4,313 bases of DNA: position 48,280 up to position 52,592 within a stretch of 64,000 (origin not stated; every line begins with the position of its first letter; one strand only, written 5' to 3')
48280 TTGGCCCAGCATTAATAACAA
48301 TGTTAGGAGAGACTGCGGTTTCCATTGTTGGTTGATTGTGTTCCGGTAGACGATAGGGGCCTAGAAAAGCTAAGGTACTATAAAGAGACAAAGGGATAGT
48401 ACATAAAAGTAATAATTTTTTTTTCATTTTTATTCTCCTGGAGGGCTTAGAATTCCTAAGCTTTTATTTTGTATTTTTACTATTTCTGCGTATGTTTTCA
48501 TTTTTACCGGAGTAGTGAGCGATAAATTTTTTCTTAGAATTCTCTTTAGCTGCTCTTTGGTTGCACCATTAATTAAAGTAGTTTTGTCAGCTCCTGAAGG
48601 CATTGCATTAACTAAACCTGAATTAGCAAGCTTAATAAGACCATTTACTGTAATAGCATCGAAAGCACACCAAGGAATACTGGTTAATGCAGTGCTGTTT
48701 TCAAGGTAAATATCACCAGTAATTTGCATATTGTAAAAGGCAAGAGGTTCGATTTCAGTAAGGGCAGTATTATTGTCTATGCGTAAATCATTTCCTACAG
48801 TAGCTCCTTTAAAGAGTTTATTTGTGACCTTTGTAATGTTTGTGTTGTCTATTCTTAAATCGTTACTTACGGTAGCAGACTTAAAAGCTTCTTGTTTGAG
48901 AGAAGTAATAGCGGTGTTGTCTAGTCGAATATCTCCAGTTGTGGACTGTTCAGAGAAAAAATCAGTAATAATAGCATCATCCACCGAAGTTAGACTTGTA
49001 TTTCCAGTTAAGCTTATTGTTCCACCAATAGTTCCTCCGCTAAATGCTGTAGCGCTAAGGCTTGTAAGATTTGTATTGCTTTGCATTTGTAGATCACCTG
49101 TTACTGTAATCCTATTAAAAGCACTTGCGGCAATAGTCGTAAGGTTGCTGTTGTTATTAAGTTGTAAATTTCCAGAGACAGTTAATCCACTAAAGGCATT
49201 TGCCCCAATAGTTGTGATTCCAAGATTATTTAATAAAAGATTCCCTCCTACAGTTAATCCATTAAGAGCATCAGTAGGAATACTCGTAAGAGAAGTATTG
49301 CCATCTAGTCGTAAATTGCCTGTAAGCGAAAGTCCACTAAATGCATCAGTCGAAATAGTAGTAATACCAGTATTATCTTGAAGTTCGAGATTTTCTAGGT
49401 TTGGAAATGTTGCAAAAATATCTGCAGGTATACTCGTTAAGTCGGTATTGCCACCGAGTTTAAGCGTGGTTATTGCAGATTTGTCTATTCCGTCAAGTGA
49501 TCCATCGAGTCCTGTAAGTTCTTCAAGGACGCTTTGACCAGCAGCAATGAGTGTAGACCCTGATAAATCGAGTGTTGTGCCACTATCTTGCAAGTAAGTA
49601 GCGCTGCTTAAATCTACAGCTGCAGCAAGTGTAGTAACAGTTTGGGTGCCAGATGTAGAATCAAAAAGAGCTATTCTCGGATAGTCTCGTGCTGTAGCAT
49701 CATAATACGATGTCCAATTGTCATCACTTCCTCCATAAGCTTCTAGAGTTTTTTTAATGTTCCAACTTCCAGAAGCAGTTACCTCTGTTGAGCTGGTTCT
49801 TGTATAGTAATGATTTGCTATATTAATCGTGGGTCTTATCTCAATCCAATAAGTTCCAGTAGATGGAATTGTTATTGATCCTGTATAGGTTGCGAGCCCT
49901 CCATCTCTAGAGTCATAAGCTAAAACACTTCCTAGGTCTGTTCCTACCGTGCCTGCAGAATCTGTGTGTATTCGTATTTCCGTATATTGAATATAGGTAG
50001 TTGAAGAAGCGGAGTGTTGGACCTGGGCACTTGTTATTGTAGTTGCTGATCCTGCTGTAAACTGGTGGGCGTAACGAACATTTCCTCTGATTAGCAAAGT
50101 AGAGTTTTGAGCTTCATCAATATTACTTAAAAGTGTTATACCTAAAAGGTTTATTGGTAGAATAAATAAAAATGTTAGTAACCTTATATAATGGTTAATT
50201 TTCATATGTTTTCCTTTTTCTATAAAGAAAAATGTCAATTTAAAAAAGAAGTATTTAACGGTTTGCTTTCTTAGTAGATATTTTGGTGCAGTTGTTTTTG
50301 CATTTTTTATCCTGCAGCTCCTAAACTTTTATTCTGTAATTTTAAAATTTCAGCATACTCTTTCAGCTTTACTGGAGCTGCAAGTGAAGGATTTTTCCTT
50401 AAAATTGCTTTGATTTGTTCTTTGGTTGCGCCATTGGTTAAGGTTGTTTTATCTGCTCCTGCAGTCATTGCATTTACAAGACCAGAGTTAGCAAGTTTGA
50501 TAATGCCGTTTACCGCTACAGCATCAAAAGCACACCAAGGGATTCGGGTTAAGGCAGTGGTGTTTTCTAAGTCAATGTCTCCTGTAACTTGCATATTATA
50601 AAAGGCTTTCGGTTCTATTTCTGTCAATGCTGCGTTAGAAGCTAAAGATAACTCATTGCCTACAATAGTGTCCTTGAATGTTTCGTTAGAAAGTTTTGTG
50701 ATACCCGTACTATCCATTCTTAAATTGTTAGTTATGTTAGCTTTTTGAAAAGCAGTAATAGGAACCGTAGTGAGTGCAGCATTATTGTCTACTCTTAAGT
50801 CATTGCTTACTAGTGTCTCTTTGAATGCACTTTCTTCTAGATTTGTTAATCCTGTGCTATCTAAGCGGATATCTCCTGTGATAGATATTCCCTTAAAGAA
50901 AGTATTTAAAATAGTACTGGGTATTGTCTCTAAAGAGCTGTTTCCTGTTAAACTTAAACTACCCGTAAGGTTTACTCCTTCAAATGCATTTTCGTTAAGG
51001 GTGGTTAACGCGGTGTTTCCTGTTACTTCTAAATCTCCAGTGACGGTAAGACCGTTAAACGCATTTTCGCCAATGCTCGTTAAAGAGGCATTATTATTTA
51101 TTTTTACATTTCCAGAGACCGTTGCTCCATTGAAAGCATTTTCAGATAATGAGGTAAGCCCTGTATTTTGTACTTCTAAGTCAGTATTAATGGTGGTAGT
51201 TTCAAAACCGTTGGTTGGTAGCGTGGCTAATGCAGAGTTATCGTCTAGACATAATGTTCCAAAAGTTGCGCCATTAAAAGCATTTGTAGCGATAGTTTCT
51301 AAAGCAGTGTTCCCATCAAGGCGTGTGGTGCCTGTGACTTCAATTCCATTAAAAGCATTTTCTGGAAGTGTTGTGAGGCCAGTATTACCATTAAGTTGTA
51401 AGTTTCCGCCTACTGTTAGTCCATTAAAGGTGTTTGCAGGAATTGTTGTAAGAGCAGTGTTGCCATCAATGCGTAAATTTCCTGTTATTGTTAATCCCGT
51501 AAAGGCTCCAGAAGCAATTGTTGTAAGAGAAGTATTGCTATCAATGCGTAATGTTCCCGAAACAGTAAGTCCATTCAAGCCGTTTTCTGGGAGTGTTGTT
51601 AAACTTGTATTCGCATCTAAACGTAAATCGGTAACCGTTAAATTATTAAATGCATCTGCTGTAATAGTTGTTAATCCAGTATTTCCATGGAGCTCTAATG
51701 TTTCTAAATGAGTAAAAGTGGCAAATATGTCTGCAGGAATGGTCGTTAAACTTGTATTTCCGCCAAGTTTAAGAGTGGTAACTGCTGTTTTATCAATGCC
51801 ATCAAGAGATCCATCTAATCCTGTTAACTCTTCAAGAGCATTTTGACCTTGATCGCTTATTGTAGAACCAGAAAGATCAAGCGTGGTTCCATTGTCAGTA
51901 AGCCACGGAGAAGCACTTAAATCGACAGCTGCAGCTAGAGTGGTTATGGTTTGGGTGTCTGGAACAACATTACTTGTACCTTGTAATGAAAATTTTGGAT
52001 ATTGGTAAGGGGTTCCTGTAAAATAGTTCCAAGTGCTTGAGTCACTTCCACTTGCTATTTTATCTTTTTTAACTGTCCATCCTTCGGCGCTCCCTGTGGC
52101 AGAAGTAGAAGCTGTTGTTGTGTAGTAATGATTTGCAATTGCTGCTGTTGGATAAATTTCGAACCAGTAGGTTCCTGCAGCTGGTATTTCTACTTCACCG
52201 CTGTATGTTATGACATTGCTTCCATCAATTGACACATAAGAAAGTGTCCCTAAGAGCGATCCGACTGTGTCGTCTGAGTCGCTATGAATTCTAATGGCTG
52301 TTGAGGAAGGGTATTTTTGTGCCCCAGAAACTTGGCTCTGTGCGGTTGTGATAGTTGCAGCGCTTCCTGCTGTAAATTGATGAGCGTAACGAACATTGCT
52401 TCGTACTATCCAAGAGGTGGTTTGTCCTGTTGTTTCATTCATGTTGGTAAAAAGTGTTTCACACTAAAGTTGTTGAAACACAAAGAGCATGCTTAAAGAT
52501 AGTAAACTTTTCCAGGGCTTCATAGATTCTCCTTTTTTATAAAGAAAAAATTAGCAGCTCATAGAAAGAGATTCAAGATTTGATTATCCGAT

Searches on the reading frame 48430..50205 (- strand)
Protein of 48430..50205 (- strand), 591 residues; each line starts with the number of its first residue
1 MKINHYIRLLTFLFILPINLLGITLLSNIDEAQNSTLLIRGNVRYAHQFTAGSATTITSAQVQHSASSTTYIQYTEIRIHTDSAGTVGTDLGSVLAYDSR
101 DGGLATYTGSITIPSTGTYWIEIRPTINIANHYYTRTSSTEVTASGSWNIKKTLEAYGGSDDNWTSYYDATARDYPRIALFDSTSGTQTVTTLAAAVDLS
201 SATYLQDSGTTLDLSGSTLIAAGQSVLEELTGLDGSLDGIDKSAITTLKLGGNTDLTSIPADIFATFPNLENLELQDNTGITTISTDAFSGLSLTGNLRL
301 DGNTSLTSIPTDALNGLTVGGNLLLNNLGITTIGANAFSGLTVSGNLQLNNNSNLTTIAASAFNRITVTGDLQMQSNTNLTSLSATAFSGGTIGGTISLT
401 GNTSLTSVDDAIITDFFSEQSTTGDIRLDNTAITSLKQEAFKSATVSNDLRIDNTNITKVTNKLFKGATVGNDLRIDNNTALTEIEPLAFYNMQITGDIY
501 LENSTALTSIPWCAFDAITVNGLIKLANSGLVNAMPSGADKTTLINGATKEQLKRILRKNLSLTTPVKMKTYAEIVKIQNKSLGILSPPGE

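Call 85: search_protein_families(library=pfam, proteins=[window:48430-50205:-], max_evalue=0.01)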
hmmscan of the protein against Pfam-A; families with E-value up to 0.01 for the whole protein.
window:48430-50205:- (591 aa): 3 families
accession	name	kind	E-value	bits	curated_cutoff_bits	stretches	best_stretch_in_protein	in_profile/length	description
PF13855.12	LRR_8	-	7.8e-19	67.6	27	1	245-303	3-59/61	Leucine rich repeat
PF13306.12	LRR_5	-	2e-15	57.2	27.7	3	257-390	1-122/127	BspA type Leucine rich repeat region (6 copies)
PF12799.13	LRR_4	-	0.00038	21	27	1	246-285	4-40/44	Leucine Rich repeats (2 copies)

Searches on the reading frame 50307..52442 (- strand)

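Call 85: search_protein_families(library=pfam, proteins=[window:50307-52442:-], max_evalue=0.01)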
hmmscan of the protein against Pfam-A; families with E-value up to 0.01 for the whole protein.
window:50307-52442:- (711 aa): 3 families
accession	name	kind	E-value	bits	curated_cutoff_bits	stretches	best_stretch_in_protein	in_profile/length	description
PF13306.12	LRR_5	-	7.2e-24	84.5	27.7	4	383-508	2-116/127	BspA type Leucine rich repeat region (6 copies)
PF13855.12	LRR_8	-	4.3e-23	81.3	27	3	221-278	3-59/61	Leucine rich repeat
PF12799.13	LRR_4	-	0.001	19.7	27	1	221-261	3-40/44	Leucine Rich repeats (2 copies)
